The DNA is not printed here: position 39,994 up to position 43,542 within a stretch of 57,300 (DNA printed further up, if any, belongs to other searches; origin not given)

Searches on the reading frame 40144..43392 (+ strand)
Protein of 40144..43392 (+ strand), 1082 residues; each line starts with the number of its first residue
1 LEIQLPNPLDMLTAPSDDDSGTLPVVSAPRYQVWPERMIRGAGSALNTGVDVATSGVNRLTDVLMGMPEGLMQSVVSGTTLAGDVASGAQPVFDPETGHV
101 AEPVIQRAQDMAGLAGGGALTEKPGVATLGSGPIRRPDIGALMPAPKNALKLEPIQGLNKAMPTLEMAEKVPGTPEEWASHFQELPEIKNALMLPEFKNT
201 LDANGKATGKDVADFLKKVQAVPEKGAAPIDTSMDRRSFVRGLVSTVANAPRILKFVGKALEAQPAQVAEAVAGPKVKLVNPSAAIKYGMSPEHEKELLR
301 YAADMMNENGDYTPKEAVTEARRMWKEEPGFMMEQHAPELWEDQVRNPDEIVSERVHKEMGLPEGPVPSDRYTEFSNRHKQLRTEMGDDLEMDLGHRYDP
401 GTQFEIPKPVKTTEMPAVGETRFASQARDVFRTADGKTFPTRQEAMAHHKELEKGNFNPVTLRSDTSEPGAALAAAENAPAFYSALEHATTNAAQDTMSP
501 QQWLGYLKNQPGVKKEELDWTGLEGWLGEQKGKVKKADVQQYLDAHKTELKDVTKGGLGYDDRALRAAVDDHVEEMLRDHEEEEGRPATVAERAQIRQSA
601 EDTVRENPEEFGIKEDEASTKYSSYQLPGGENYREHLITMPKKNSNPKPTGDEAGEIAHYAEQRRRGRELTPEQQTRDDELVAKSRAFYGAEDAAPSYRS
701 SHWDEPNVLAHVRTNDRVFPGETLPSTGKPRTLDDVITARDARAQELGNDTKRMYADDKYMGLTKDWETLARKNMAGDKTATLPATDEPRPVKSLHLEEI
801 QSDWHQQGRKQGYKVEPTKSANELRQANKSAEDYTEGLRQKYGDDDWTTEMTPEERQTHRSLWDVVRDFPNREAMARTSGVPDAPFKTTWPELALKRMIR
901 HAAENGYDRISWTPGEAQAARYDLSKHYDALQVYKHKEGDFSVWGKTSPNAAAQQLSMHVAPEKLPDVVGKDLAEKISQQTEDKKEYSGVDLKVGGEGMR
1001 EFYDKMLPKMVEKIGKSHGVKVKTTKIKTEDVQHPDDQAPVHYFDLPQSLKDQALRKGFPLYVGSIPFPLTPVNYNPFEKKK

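Call 19: search_protein_families(library=phrogs, proteins=[window:40144-43392:+], max_evalue=0.00001)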
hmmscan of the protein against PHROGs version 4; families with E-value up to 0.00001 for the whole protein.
window:40144-43392:+ (1082 aa): 1 family
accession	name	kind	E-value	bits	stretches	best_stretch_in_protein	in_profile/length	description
phrog_7348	-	lysis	1.2e-12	46.6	1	792-1032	1834-2078/2564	endolysin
